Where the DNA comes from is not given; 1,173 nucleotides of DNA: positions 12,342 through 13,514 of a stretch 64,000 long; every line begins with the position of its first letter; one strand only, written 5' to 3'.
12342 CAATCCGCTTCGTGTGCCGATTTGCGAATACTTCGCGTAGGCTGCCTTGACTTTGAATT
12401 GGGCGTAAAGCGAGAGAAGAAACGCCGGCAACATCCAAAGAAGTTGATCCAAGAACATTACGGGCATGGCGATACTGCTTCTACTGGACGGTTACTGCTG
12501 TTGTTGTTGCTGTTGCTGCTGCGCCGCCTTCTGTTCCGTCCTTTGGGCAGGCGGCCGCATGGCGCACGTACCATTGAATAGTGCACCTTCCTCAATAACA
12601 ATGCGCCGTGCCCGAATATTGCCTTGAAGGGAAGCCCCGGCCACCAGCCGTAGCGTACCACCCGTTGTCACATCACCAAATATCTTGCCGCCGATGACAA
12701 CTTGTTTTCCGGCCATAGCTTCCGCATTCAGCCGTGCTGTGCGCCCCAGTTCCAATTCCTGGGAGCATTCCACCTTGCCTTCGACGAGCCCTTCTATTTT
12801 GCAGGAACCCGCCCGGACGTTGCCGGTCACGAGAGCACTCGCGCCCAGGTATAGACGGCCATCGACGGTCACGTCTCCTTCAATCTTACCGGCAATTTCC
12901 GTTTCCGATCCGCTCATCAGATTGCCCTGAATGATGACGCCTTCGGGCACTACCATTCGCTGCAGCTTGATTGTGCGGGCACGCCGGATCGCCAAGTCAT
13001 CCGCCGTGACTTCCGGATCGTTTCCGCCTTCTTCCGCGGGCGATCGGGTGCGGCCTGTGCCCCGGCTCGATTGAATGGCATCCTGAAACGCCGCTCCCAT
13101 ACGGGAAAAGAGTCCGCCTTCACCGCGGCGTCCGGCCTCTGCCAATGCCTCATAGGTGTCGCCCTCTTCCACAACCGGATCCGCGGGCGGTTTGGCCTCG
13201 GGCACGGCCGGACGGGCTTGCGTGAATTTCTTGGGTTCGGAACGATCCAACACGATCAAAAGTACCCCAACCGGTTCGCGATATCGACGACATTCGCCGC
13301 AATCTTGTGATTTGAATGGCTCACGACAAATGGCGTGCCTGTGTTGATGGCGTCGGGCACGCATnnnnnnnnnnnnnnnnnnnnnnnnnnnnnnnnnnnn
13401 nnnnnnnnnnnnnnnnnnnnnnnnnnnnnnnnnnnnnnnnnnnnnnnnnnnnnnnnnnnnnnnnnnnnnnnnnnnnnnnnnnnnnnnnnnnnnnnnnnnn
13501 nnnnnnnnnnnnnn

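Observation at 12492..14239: ParA/MinD-like ATPase directly upstream of a bactofilin: candidate cytoskeletal positioning module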

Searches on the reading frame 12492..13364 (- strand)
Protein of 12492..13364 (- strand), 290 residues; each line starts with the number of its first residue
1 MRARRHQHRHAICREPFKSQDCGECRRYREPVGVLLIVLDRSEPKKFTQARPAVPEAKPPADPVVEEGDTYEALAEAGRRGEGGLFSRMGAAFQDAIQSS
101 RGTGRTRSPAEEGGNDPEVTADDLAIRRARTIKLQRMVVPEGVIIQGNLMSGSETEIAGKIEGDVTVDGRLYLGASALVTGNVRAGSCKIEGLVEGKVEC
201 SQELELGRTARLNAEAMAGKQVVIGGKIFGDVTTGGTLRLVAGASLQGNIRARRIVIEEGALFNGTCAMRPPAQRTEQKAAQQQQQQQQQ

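Call 3: search_protein_families(library=pfam, proteins=[window:12492-13364:-], max_evalue=0.01)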
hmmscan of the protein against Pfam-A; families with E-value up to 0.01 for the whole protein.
window:12492-13364:- (290 aa): 1 family
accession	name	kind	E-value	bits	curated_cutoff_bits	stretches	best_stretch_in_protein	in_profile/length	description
PF04519.19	Bactofilin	-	9.9e-26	90.3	27.9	2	138-216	2-80/98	Polymer-forming cytoskeletal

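Call 4: search_protein_families(library=ncbifam, proteins=[window:12492-13364:-], max_evalue=0.01)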
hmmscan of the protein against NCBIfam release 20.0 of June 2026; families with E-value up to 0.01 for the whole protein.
window:12492-13364:- (290 aa): 0 families

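Call 9: find_homologous_proteins(query=window:12492-13259:-, max_evalue=0.00001)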
Query window:12492-13259:- (255 aa): 340 proteins with E <= 0.00001 among 2912 candidates; the best 120 are listed.
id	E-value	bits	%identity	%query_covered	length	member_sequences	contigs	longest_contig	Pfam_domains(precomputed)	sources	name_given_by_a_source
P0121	7.6e-155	532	100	99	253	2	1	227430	PF04519.20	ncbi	ncbi:MAG: hypothetical protein AMXMBFR84_13480 [Candidatus Hydrogenedentota bacterium]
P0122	2.4e-97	343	69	95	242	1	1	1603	PF04519.20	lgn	-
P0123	5.6e-96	339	70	85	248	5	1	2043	PF04519.20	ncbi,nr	ncbi:MAG: polymer-forming cytoskeletal protein [Candidatus Hydrogenedentes bacterium]|nr:polymer-for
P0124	2.2e-95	337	66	95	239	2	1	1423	PF04519.20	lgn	-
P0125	2.2e-92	327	67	97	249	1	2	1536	PF04519.20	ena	-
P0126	1.5e-91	324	62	98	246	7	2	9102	PF04519.20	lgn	-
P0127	2.4e-91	324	70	83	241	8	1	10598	PF04519.20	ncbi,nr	ncbi:MAG: polymer-forming cytoskeletal protein [Candidatus Hydrogenedentes bacterium]|nr:polymer-for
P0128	4.1e-91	323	67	93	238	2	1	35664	PF04519.20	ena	-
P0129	1.0e-90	322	65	87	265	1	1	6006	PF04519.20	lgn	-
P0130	2.4e-90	320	64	95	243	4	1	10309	PF04519.20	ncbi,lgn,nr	ncbi:MAG: polymer-forming cytoskeletal protein [Candidatus Hydrogenedentes bacterium]|nr:polymer-for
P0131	9.5e-90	318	63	97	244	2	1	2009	PF04519.20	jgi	jgi:cytoskeletal protein CcmA (bactofilin family)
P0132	1.0e-89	318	68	84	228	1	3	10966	PF04519.20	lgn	-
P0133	4.2e-89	316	65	93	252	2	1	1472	PF04519.20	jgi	jgi:cytoskeletal protein CcmA (bactofilin family)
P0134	7.2e-89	316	64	98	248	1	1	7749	PF04519.20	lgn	-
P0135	2.2e-88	314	62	97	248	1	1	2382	PF04519.20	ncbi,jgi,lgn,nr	ncbi:MAG: polymer-forming cytoskeletal protein [Candidatus Hydrogenedentes bacterium]|nr:polymer-for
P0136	9.1e-88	312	62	97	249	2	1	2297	PF04519.20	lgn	-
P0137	1.2e-87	312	66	85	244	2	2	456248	PF04519.20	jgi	jgi:cytoskeletal protein CcmA (bactofilin family)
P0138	1.3e-87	311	61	98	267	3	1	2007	PF04519.20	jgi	-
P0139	1.6e-87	311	62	97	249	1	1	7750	PF04519.20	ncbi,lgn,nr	ncbi:MAG: polymer-forming cytoskeletal protein [Candidatus Hydrogenedentes bacterium]|nr:polymer-for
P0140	1.7e-87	311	65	89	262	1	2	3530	PF04519.20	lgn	-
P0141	2.1e-87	311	62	97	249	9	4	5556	PF04519.20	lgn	-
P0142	2.6e-87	311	67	84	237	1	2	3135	PF04519.20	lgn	-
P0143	2.8e-87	310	63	97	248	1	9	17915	PF04519.20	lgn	-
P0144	3.4e-87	310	71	81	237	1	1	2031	PF04519.20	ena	-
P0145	1.1e-86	308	62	97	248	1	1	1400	PF04519.20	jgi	-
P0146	2.2e-86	307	67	83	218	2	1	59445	PF04519.20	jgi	-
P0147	3.1e-86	307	61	95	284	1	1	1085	PF04519.20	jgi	-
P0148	1.1e-85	305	62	93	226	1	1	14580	PF04519.20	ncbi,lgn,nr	ncbi:MAG: polymer-forming cytoskeletal protein [Candidatus Hydrogenedentes bacterium]|nr:polymer-for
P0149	1.2e-85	305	63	95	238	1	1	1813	PF04519.20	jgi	-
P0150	1.9e-85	304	61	97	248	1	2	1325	PF04519.20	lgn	-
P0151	2.1e-85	304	68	82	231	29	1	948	PF04519.20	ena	-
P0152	2.2e-85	304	68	83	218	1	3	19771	PF04519.20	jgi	jgi:cytoskeletal protein CcmA (bactofilin family)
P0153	3.6e-85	303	64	86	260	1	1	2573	PF04519.20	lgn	-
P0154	1.0e-84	302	68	82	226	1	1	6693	PF04519.20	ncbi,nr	ncbi:MAG: polymer-forming cytoskeletal protein [bacterium]|nr:polymer-forming cytoskeletal protein [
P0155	1.3e-84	302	62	85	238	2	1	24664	PF04519.20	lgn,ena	-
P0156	1.3e-84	302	64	89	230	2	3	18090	PF04519.20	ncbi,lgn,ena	-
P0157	3.0e-84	301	64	87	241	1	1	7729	PF04519.20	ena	-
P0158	4.8e-84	300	68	82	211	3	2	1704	PF04519.20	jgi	jgi:cytoskeletal protein CcmA (bactofilin family)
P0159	7.2e-84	299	60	97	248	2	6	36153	PF04519.20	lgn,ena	-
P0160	2.2e-83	298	62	88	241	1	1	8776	PF04519.20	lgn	-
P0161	2.6e-83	297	66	82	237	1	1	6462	PF04519.20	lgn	-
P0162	4.8e-83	297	62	89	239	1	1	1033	PF04519.20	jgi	-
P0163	1.7e-82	295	58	91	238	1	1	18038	PF04519.20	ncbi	-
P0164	2.2e-82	294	67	82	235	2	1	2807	PF04519.20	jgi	jgi:cytoskeletal protein CcmA (bactofilin family)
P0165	1.2e-81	292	65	82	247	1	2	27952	PF04519.20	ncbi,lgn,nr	ncbi:MAG: polymer-forming cytoskeletal protein [Candidatus Hydrogenedentes bacterium]|nr:polymer-for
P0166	1.8e-81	291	56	95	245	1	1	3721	PF04519.20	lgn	-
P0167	2.8e-81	291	58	93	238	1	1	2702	PF04519.20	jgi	jgi:cytoskeletal protein CcmA (bactofilin family)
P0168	3.1e-81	291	68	78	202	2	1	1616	PF04519.20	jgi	-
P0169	4.9e-81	290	64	85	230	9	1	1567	PF04519.20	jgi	jgi:cytoskeletal protein CcmA (bactofilin family)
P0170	1.1e-80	289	57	94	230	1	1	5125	PF04519.20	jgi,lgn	jgi:cytoskeletal protein CcmA (bactofilin family)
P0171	1.6e-80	288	61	88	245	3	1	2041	PF04519.20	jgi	-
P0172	2.6e-80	288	62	83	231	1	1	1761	PF04519.20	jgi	jgi:cytoskeletal protein CcmA (bactofilin family)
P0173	2.6e-80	288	65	82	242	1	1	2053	PF04519.20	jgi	jgi:cytoskeletal protein CcmA (bactofilin family)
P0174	6.1e-80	286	61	87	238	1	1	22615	PF04519.20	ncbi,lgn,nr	ncbi:MAG: polymer-forming cytoskeletal protein [Candidatus Hydrogenedentes bacterium]|nr:polymer-for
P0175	1.3e-79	285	58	92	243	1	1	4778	PF04519.20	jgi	jgi:cytoskeletal protein CcmA (bactofilin family)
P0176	2.2e-79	285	62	83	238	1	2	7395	PF04519.20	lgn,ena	-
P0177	6.3e-79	283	58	93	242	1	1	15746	PF04519.20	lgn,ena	-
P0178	1.9e-78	282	59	92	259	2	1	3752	PF04519.20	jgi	-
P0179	2.5e-78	281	61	83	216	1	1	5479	PF04519.20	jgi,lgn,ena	-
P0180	3.7e-78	281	61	88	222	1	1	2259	PF04519.20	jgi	-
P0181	5.0e-78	280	60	91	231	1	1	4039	PF04519.20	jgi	-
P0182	5.5e-78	280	58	89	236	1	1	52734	PF04519.20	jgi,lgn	jgi:cytoskeletal protein CcmA (bactofilin family)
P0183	1.2e-77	279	60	88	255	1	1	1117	PF04519.20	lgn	-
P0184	1.2e-77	279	63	82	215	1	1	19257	PF04519.20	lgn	-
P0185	2.7e-77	278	58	88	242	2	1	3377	PF04519.20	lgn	-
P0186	4.0e-77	277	58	89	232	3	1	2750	PF04519.20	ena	-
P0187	1.7e-76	275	57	93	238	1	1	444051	PF04519.20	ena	-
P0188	2.3e-76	275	60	84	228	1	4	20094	PF04519.20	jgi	jgi:cytoskeletal protein CcmA (bactofilin family)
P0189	2.9e-76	274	57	84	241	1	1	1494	PF04519.20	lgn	-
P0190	2.9e-76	274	55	96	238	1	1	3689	PF04519.20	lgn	-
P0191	3.3e-76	274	59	91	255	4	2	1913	PF04519.20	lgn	-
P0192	6.6e-76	273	61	83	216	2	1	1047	PF04519.20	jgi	jgi:cytoskeletal protein CcmA (bactofilin family)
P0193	7.8e-76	273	54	94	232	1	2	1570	PF04519.20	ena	-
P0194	8.2e-76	273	57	90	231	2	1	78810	PF04519.20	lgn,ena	-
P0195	1.0e-75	273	61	78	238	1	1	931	PF04519.20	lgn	-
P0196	1.0e-75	273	60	83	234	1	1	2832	PF04519.20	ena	-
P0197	1.3e-75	272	60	87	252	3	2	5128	PF04519.20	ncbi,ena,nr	ncbi:MAG TPA: polymer-forming cytoskeletal protein [Candidatus Hydrogenedentes bacterium]|nr:polymer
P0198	2.5e-75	271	55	93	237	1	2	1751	PF04519.20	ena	-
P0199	3.1e-75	271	55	91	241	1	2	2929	PF04519.20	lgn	-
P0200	4.9e-75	270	59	87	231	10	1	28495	PF04519.20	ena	-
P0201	6.8e-75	270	56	93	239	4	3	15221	PF04519.20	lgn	-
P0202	1.5e-74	269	53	95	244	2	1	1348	PF04519.20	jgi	jgi:cytoskeletal protein CcmA (bactofilin family)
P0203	1.5e-74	269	54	93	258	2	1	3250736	PF04519.20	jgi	-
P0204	3.1e-74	268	61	85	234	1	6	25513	PF04519.20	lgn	-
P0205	4.6e-74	267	59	81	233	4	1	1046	PF04519.20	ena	-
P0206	4.7e-74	267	57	84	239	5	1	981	PF04519.20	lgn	-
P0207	5.9e-74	267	60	81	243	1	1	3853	PF04519.20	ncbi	-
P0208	6.3e-74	267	55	89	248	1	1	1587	PF04519.20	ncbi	-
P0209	7.1e-74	267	56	87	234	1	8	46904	PF04519.20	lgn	-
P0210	7.3e-74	266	58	86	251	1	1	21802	PF04519.20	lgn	-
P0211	7.5e-74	266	57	82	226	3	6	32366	PF04519.20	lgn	-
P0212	9.6e-74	266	56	85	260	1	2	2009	PF04519.20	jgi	jgi:cytoskeletal protein CcmA (bactofilin family)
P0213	1.0e-73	266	59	87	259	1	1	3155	PF04519.20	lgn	-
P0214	1.1e-73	266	59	82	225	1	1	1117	PF04519.20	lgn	-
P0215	1.3e-73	266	54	87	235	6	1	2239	PF04519.20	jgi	-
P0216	1.4e-73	266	57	82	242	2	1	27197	PF04519.20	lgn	-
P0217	1.5e-73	265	55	93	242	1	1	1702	PF04519.20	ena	-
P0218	1.6e-73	265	64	76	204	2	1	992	PF04519.20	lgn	-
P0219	2.3e-73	265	58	87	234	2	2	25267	PF04519.20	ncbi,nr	ncbi:MAG TPA: polymer-forming cytoskeletal protein [Candidatus Hydrogenedentes bacterium]|nr:polymer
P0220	2.7e-73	265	61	80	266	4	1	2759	PF04519.20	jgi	jgi:cytoskeletal protein CcmA (bactofilin family)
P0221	3.0e-73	264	62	82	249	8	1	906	PF04519.20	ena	-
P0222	3.5e-73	264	61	81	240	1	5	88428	PF04519.20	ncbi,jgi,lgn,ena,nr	ncbi:MAG TPA: polymer-forming cytoskeletal protein [Candidatus Hydrogenedentes bacterium]|nr:polymer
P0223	3.5e-73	264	62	81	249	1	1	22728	PF04519.20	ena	-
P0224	4.0e-73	264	55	88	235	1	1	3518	PF04519.20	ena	-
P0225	5.1e-73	264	57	88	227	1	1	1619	PF04519.20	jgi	jgi:cytoskeletal protein CcmA (bactofilin family)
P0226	5.4e-73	264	56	92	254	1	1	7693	PF04519.20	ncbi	-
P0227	1.4e-72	262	61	80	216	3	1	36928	PF04519.20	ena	-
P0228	2.8e-72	261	60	83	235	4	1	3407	PF04519.20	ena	-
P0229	4.0e-72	261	57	84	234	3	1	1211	PF04519.20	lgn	-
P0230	5.0e-72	260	74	66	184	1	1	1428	PF04519.20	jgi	jgi:cytoskeletal protein CcmA (bactofilin family)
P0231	7.3e-72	260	58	85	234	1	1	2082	PF04519.20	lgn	-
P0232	8.2e-72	260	56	87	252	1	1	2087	PF04519.20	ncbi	-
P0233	9.3e-72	260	57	82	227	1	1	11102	PF04519.20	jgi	jgi:cytoskeletal protein CcmA (bactofilin family)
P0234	1.4e-71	259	56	88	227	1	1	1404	PF04519.20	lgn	-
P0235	1.5e-71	259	58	83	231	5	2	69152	PF04519.20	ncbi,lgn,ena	-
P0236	1.8e-71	259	57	85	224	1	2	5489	PF04519.20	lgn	-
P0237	2.2e-71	258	60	82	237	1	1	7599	PF04519.20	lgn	-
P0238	2.2e-71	258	57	82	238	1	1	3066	PF04519.20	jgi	jgi:cytoskeletal protein CcmA (bactofilin family)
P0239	2.3e-71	258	60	82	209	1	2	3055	PF04519.20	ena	-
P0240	3.0e-71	258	58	81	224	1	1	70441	PF04519.20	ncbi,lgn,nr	ncbi:MAG: polymer-forming cytoskeletal protein [Candidatus Hydrogenedentes bacterium]|nr:polymer-for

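Call 63: predict_structure(alignment_id=A1)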
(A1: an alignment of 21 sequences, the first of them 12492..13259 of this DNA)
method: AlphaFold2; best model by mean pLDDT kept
length: 255 residues; sequences in the alignment: 21
mean_pLDDT: 76.8   pTM: 0.56
mean pLDDT of the five models: 76.8, 75.3, 74.8, 74.5, 74.1
residues with pLDDT >= 90: 130; 70-90: 20; 50-70: 60; < 50: 45
segments of 3 or more residues with pLDDT < 50: 1-4, 11-16, 18-36, 45-49, 66-72
pLDDT, mean of each block of 10 residues (from residue 1): 47 45 42 46 49 53 49 53 68 60 95 94 98 97 98 98 98 97 97 97 97 96 97 77 69 82
secondary structure, 60 per line:
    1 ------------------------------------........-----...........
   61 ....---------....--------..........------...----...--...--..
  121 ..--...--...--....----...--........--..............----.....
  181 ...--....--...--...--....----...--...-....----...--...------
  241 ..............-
elements in order: H37-44 H50-64 H74-77 H86-95 E102-104 E109-111 E114-116 E119-122 E125-127 E130-132 E135-138 E143-145 E148-155 E158-171 E176-183 E186-189 E192-194 E197-199 E202-205 E210-212 E215-217 E219-222 E227-229 E232-234 H241-254

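Call 76: fold_search(model_id=the predicted structure, library=pdb)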
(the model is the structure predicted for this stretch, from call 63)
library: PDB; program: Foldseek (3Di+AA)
matches with E <= 10: 177; with E <= 0.001: 0
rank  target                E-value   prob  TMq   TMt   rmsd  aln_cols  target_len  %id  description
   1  6rib_A                1.2e-02  1.00  0.32  0.74   5.0       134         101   22  Cryo-EM reconstruction of Thermus thermophilus bactofilin double helical filaments (released 2019-07-17)
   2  2n3d_MODEL_1_A        1.7e-02  1.00  0.26  0.54   6.2       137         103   20  Atomic structure of the cytoskeletal bactofilin BacA revealed by solid-state NMR (released 2015-12-16)
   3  6ria_1                5.6e-02  1.00  0.25  0.65   5.6       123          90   22  Bactofilin from Thermus thermophilus, F105R mutant crystal structure (released 2019-07-17)
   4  6n2b_A                9.4e-02  0.96  0.33  0.25   9.1       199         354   14  The Crystal Structure of Caldicellulosiruptor kristjanssonii Tapirin C-terminal domain (released 2018-12-19)
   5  6n2b_B                1.2e-01  0.98  0.37  0.28   6.4       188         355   13  The Crystal Structure of Caldicellulosiruptor kristjanssonii Tapirin C-terminal domain (released 2018-12-19)
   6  8axg_DDD              1.4e-01  0.28  0.18  0.10  11.2       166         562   14  Crystal structure of Fusobacterium nucleatum fusolisin protease (released 2023-09-13)
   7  8axg_BBB              1.9e-01  0.21  0.18  0.10  11.5       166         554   16  Crystal structure of Fusobacterium nucleatum fusolisin protease (released 2023-09-13)
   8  4wa0                  3.6e-01  0.89  0.33  0.25   8.7       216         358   13  The structure of a possible adhesin C-terminal domain from Caldicellulosiruptor kronotskyensis (released 2015-03-04)
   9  4z05_A                5.7e-01  0.20  0.23  0.28  10.2       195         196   10  C. bescii Family 3 pectate lyase mutant E84A (released 2015-12-23)
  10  7muq_AM               5.7e-01  0.12  0.17  0.20  13.9       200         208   11  Reconstruction of the Legionella pneumophila Dot/Icm T4SS 3DVA Map 1 (released 2021-10-06)
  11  4z03_A                6.0e-01  0.18  0.21  0.26   9.5       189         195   10  C. bescii Family 3 pectate lyase double mutant K108A in complex with trigalacturonic acid (released 2015-12-23)
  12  5awg_E                8.6e-01  0.08  0.15  0.12  14.5       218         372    7  Crystal structure of Hg-bound SufB-SufC-SufD complex from Escherichia coli (released 2015-11-11)
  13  4yz0_B                9.5e-01  0.12  0.18  0.22  12.1       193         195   12  C. bescii Family 3 pectate lyase double mutant K108A/E39Q in complex with trigalacturonic acid (released 2015-12-23)
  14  2zu0_A                9.5e-01  0.09  0.17  0.12  14.7       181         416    8  Crystal structure of SufC-SufD complex involved in the iron-sulfur cluster biosynthesis (released 2009-03-10)
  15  7bwy_A                1.0e+00  0.06  0.12  0.15  18.1       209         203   10  Crystal structure of ice-binding protein from an Antarctic ascomycete, Antarctomyces psychrotrophicus. (released 2020-05-27)
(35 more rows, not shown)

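Call 83: find_related_loci(query=A1, collection=metagenome_contigs, flank=3000)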
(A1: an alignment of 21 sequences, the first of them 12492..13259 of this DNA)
Query A1 (255 aa) in metagenome_contigs; peptide patterns used: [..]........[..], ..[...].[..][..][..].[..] (x = any residue, [..] = any of these).
600 stretches matched a pattern (row limit reached: there are more); 71 encode a relative of the query (tblastn E <= 1e-3); 71 distinct loci.
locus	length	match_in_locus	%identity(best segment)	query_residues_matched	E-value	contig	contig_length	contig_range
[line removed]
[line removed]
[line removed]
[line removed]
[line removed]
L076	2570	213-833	69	34-242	7e-96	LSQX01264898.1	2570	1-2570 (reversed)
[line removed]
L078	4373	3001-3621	69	34-242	4e-93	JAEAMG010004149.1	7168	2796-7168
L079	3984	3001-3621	69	34-242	4e-93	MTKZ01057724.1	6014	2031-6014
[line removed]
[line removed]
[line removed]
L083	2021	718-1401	58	8-242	4e-86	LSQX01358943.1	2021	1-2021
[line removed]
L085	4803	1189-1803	61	34-240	1e-80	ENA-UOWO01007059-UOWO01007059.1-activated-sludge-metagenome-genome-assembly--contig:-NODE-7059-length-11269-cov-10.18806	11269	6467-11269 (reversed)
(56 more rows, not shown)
